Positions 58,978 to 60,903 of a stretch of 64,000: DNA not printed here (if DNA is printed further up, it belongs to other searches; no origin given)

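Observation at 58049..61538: Orphan type IVb-pilus-like outer-membrane module: a TcpQ/PilL-like protein plus a lipoprotein secretin behind a near-consensus promoter, with no pilin or ATPase nearby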

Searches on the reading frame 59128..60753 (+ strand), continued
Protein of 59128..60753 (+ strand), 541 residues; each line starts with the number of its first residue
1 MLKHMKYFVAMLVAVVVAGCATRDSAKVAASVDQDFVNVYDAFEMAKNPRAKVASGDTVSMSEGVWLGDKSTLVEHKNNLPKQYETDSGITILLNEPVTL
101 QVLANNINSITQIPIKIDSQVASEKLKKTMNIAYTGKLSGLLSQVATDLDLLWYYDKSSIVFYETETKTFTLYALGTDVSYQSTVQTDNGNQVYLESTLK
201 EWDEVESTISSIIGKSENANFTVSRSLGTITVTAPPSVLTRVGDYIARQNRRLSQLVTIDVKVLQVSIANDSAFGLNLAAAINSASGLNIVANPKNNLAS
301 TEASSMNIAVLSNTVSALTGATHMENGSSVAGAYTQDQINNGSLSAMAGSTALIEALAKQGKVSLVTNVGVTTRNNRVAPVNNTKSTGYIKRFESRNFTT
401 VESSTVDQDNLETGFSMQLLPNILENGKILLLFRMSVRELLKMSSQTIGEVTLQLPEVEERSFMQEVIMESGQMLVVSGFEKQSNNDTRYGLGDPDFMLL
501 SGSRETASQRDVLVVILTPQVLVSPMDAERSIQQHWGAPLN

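Call 36: find_homologous_proteins(query=L090:13953-15608:+)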
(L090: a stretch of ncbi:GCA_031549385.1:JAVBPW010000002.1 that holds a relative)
Query L090:13953-15608:+ (552 aa): 7900 proteins with E <= 0.001 among 8000 candidates; the best 120 are listed.
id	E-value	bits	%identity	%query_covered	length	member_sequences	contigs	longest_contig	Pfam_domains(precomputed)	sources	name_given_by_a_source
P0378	0.0e+0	1239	100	100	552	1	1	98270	PF00437.27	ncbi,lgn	-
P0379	1.2e-235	801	65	98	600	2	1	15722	PF00437.27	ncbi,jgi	-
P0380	8.7e-228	775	63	97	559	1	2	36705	PF00437.27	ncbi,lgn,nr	ncbi:MAG: Flp pilus assembly complex ATPase component TadA [Alphaproteobacteria bacterium]|nr:Flp pi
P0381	1.4e-226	771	67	92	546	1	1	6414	PF00437.27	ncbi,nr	ncbi:MAG: Flp pilus assembly complex ATPase component TadA [Alphaproteobacteria bacterium]|nr:Flp pi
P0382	1.6e-226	771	66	93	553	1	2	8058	PF00437.27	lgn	-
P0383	9.8e-222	755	64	94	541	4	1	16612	PF00437.27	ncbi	ncbi:MAG: GspE/PulE family protein [Alphaproteobacteria bacterium]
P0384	1.1e-217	742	65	93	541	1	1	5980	PF00437.27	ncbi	-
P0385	3.1e-208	711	60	94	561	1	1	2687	PF00437.27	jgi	-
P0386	3.7e-207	707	59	99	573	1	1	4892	PF00437.27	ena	-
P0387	5.8e-207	707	60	95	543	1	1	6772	PF00437.27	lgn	-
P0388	6.8e-207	706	60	94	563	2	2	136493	PF00437.27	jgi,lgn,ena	-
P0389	2.9e-206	704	60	97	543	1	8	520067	PF00437.27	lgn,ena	-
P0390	2.9e-206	704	61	92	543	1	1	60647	PF00437.27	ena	-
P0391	3.3e-206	704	61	94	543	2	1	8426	PF00437.27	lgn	-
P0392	7.0e-206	703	61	92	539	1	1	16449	PF00437.27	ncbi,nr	ncbi:MAG: Flp pilus assembly complex ATPase component TadA [bacterium]|nr:Flp pilus assembly complex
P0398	1.3e-205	702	61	92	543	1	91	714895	PF00437.27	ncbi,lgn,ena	-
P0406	1.0e-204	699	60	92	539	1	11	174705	PF00437.27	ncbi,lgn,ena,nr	ncbi:MAG: Flp pilus assembly complex ATPase component TadA [Alphaproteobacteria bacterium]|nr:Flp pi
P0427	4.1e-200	684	58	94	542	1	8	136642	PF00437.27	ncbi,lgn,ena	-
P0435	1.7e-196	672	58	94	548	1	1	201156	PF00437.27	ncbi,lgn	-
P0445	4.4e-194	664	57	97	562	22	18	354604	PF00437.27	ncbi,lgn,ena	-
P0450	6.3e-194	664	57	93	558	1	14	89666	PF00437.27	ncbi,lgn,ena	-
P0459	3.1e-193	661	56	100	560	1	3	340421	PF00437.27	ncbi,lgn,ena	-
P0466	1.5e-192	659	58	93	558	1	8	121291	PF00437.27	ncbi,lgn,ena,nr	ncbi:MAG: Flp pilus assembly complex ATPase component TadA [Alphaproteobacteria bacterium]|nr:Flp pi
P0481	6.7e-192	657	58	93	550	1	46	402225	PF00437.27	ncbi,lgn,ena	-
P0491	1.8e-191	656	55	100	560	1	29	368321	PF00437.27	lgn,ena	-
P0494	1.8e-191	656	57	93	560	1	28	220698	PF00437.27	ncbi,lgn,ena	-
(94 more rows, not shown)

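Call 37: find_encoding_contigs(protein=P0398, flank=10000, max_places=10)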
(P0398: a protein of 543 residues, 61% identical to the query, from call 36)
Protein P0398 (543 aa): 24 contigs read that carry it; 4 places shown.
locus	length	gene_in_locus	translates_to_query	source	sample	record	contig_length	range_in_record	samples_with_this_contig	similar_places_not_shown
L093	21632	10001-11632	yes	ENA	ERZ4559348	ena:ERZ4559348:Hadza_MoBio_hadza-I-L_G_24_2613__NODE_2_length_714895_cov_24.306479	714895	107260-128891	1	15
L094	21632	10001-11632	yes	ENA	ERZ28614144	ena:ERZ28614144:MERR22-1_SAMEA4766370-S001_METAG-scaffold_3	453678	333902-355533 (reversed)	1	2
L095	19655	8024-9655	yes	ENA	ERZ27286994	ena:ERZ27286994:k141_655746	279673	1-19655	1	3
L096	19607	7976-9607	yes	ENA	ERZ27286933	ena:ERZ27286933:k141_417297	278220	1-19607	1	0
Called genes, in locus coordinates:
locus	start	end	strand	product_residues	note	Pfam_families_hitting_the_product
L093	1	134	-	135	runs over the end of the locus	PF05258:DciA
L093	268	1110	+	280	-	PF13462:Thioredoxin_4, PF13098:Thioredoxin_2, PF01323:DSBA, PF13743:Thioredoxin_5 (weak)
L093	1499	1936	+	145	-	-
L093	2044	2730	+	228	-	-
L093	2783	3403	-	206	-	PF00163:Ribosomal_S4, PF01479:S4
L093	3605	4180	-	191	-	PF02677:QueH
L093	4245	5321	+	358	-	PF13609:Porin_4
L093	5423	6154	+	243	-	PF10671:TcpQ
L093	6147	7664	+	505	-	PF00263:Secretin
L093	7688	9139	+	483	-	PF06864:PAP_PilO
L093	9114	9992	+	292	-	-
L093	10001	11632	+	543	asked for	PF00437:T2SSE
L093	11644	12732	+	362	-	PF00482:T2SSF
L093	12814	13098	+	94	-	PF00216:Bac_DNA_binding, PF18291:HU-HIG (weak)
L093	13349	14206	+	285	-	PF17848:Zn_ribbon_ACC, PF01039:Carboxyl_trans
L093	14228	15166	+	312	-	PF03255:ACCA, PF01039:Carboxyl_trans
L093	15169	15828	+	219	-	PF00300:His_Phos_1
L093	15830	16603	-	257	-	PF03372:Exo_endo_phos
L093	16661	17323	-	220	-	PF08668:HDOD (weak), PF01966:HD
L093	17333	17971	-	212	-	-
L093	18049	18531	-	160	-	-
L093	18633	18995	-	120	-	-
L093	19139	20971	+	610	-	PF00009:GTP_EFTU, PF22042:EF-G_D2, PF03144:GTP_EFTU_D2, PF00679:EFG_C, PF21018:BipA_C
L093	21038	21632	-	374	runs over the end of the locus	PF00365:PFK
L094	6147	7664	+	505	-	PF00263:Secretin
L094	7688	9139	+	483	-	PF06864:PAP_PilO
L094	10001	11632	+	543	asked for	PF00437:T2SSE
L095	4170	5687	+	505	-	PF00263:Secretin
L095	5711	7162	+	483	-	PF06864:PAP_PilO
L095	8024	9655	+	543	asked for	PF00437:T2SSE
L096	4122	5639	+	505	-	PF00263:Secretin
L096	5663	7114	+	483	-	PF06864:PAP_PilO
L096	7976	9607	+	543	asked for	PF00437:T2SSE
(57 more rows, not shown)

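Call 38: list_cluster_members(proteins=[P0406, P0427, P0445, P0450, P0459, P0466, P0481, P0491, P0494, P0435])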
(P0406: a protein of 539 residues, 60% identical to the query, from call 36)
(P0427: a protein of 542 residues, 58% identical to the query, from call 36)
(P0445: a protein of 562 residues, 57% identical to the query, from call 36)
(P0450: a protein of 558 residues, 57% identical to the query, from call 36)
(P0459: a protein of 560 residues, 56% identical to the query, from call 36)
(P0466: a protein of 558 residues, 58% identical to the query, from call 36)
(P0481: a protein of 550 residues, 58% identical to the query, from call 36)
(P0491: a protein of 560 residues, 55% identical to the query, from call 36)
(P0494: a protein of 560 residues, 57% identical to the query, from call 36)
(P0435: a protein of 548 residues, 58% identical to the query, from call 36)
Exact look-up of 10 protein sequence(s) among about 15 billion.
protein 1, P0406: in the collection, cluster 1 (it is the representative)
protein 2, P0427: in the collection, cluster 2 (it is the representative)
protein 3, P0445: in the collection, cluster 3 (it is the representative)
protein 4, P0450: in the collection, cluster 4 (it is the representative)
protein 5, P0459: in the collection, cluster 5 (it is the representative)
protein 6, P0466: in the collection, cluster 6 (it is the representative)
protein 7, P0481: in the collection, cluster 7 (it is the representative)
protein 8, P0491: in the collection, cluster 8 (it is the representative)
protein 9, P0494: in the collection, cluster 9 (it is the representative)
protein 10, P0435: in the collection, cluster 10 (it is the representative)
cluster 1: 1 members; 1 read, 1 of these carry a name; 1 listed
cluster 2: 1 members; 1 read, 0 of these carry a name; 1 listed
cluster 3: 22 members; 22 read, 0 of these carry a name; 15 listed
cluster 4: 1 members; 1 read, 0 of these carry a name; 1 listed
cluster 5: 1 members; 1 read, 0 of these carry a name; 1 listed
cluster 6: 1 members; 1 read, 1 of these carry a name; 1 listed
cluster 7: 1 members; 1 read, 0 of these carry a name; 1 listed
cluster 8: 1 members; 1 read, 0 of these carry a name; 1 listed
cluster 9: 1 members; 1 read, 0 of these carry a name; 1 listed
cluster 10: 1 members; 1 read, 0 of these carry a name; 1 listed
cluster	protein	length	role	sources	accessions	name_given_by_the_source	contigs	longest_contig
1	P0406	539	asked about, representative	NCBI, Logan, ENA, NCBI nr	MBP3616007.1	MAG: Flp pilus assembly complex ATPase component TadA [Alphaproteobacteria bacterium] | Flp pilus assembly complex ATPase component TadA [Alphaproteobacteria bacterium]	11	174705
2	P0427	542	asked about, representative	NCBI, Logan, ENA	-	-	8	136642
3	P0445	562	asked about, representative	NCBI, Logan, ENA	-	-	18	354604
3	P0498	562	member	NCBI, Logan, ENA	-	-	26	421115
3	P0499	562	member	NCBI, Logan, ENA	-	-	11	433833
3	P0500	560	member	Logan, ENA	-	-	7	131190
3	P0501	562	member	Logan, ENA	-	-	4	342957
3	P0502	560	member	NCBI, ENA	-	-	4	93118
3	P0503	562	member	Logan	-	-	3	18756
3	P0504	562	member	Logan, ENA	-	-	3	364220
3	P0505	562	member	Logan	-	-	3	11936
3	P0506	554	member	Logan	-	-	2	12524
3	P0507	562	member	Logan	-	-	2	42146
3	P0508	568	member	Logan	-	-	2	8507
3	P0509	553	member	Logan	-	-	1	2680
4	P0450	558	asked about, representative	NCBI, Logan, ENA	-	-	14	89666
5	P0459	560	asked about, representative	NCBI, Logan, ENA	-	-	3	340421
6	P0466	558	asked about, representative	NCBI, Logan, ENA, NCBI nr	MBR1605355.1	MAG: Flp pilus assembly complex ATPase component TadA [Alphaproteobacteria bacterium] | Flp pilus assembly complex ATPase component TadA [Alphaproteobacteria bacterium]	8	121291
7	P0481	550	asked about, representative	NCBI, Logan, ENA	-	-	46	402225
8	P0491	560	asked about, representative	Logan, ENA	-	-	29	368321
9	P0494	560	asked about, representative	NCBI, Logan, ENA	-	-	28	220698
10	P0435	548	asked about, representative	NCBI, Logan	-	-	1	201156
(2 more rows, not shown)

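Call 39: find_encoding_contigs(protein=P0491, flank=10000, max_places=3)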
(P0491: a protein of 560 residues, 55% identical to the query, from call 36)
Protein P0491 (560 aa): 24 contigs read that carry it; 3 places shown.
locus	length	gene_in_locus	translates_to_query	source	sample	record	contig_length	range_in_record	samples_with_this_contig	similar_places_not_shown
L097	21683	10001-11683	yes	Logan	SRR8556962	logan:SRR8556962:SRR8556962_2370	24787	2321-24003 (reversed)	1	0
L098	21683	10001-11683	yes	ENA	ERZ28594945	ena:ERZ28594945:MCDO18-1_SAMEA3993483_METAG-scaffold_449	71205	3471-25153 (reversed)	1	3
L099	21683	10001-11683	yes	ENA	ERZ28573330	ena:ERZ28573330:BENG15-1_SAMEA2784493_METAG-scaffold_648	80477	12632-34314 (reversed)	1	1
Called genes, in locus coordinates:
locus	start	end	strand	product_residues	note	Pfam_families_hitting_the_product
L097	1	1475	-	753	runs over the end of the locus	?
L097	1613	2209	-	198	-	PF04956:TrbC (faint)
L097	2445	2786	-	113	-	PF04956:TrbC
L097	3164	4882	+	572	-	-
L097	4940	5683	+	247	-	PF10671:TcpQ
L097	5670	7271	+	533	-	PF00263:Secretin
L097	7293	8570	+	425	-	PF06864:PAP_PilO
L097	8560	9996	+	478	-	-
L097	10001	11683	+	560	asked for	PF00437:T2SSE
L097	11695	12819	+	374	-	PF00482:T2SSF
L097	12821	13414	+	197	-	PF08805:PilS (weak)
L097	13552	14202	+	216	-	PF05307:Bundlin, PF08805:PilS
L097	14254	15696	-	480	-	PF00884:Sulfatase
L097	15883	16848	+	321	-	PF00437:T2SSE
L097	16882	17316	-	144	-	PF00156:Pribosyltran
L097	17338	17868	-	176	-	PF00578:AhpC-TSA, PF08534:Redoxin, PF13098:Thioredoxin_2, PF13905:Thioredoxin_8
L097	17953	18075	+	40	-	-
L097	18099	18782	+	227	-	PF00092:VWA (weak)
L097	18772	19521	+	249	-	PF13672:PP2C_2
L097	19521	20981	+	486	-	PF00069:Pkinase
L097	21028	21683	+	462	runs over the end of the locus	PF03060:NMO (weak)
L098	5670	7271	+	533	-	PF00263:Secretin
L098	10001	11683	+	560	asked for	PF00437:T2SSE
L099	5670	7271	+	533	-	PF00263:Secretin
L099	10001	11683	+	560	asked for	PF00437:T2SSE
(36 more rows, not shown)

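Call 45: find_related_loci(query=A4, collection=metagenome_contigs, flank=10000)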
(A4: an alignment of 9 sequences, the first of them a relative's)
Query A4 (552 aa) in metagenome_contigs; peptide patterns used: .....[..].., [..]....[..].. (x = any residue, [..] = any of these).
524 stretches matched a pattern; 390 encode a relative of the query (tblastn E <= 1e-3); the best 80 are kept; 80 distinct loci.
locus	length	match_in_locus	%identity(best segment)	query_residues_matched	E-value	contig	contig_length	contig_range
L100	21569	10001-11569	60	34-552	0e+0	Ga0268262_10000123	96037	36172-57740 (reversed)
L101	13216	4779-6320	60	43-552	0e+0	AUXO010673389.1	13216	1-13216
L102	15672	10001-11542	61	43-552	0e+0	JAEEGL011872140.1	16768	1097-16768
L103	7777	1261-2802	61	43-552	0e+0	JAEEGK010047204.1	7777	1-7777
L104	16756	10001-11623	57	17-552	0e+0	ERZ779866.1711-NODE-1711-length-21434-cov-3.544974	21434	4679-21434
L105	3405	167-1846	55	1-552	0e+0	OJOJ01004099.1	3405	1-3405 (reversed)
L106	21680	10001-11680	55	1-552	0e+0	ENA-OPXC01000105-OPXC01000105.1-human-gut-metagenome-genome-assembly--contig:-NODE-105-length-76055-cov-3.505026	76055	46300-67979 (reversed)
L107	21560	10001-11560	57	34-547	0e+0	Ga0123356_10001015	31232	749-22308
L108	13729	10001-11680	55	1-552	0e+0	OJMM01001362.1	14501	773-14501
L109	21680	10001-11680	55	1-552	0e+0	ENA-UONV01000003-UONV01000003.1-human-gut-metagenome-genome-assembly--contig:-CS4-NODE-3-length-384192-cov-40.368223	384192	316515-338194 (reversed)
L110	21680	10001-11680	55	1-552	0e+0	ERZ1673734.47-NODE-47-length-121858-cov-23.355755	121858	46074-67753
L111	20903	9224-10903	55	1-552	0e+0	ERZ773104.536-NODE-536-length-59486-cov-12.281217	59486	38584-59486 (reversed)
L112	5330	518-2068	57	40-552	0e+0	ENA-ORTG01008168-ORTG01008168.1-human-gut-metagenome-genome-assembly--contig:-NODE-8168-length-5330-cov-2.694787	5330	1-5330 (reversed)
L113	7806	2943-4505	57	39-552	0e+0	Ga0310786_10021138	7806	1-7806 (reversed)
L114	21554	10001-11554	58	40-552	0e+0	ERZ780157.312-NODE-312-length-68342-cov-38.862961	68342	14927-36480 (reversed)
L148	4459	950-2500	55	38-552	0e+0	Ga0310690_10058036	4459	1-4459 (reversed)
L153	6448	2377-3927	54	38-552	0e+0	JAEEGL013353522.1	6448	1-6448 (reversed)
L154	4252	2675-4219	55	38-552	0e+0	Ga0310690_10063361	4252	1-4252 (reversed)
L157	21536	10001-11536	55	38-547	0e+0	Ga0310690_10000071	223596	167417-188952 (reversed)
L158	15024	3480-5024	55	38-552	0e+0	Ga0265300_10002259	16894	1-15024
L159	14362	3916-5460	55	38-552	0e+0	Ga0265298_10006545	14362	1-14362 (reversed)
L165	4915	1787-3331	55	38-552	0e+0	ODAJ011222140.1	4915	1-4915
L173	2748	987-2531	55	38-552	0e+0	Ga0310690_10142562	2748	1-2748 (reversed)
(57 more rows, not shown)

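Call 49: find_encoding_contigs(protein=P0435, flank=10000, max_places=4)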
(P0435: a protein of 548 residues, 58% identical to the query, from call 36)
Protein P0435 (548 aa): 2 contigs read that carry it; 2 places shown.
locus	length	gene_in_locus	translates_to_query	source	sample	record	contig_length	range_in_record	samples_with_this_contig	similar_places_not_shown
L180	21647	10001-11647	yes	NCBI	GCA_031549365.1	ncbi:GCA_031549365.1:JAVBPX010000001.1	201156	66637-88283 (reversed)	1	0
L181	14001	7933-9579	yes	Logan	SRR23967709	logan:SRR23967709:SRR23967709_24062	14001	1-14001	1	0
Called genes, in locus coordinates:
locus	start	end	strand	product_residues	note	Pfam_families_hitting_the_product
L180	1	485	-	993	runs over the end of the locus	PF05170:AsmA (faint)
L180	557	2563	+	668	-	PF00270:DEAD (weak), PF04851:ResIII, PF13604:AAA_30 (faint), PF17757:UvrB_inter, PF27431:UvrB_3rd, PF00271:Helicase_C, PF12344:UvrB, PF02151:UVR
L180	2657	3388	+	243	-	-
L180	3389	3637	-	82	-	-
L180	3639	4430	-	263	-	-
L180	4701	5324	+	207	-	PF00163:Ribosomal_S4, PF01479:S4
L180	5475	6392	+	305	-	PF10671:TcpQ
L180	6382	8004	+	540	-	PF00263:Secretin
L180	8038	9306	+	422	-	PF06864:PAP_PilO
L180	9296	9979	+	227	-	-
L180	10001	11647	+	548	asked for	PF00437:T2SSE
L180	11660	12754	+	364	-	PF00482:T2SSF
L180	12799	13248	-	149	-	PF12844:HTH_19, PF01381:HTH_3 (faint)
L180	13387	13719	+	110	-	PF13560:HTH_31, PF12844:HTH_19 (faint), PF13443:HTH_26, PF01381:HTH_3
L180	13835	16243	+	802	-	PF02518:HATPase_c, PF00204:DNA_gyraseB, PF01751:Toprim, PF00986:DNA_gyraseB_C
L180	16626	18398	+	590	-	PF01336:tRNA_anti-codon, PF00152:tRNA-synt_2, PF02938:GAD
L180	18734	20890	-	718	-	PF05170:AsmA, PF13116:YhdP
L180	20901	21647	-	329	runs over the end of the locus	PF00849:PseudoU_synth_2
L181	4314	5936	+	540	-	PF00263:Secretin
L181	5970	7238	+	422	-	PF06864:PAP_PilO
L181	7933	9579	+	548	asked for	PF00437:T2SSE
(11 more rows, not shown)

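Call 53: list_cluster_members(proteins=[L157:9908-11551:+, L158:3384-5024:+, L159:3817-5460:+, L153:2284-3927:+, L165:1694-3331:+, L148:857-2500:+, L173:891-2531:+, L154:2579-4219:+, L157:11554-12621:+, L157:9198-9887:+])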
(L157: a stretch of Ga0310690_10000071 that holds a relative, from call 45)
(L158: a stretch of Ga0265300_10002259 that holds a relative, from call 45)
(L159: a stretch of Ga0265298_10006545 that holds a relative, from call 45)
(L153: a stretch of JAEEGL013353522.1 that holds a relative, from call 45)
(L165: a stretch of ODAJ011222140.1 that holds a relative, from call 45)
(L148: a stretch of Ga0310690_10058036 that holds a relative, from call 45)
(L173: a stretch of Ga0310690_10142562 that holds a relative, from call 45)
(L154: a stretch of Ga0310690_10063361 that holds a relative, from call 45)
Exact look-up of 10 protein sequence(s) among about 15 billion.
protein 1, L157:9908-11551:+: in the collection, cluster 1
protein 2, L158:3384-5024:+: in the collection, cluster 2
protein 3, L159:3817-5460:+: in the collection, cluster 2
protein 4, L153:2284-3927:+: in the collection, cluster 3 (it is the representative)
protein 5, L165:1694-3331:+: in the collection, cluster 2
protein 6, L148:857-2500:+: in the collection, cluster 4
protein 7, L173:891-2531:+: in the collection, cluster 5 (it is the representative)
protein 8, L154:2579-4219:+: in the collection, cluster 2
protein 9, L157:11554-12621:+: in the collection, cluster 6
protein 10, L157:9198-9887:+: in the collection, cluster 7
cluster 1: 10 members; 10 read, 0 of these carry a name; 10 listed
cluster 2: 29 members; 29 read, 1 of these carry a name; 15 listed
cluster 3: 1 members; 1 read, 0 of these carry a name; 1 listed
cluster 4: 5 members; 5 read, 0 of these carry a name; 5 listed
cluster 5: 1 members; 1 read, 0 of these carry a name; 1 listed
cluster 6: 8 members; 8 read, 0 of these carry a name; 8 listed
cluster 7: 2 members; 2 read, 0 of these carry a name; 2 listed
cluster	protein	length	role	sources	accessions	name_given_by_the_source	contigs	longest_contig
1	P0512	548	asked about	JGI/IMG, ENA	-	-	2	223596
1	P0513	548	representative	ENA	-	-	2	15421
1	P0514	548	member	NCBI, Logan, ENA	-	-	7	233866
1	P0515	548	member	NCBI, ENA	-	-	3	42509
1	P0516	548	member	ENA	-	-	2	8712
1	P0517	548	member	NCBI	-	-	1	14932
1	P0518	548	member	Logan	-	-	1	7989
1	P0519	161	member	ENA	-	-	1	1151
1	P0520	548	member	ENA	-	-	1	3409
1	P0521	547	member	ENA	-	-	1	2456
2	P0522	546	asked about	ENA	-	-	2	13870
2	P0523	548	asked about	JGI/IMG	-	type II secretory ATPase GspE/PulE/Tfp pilus assembly ATPase PilB-like protein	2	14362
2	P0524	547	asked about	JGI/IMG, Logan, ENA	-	-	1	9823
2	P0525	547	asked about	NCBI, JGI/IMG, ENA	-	-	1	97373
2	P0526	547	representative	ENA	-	-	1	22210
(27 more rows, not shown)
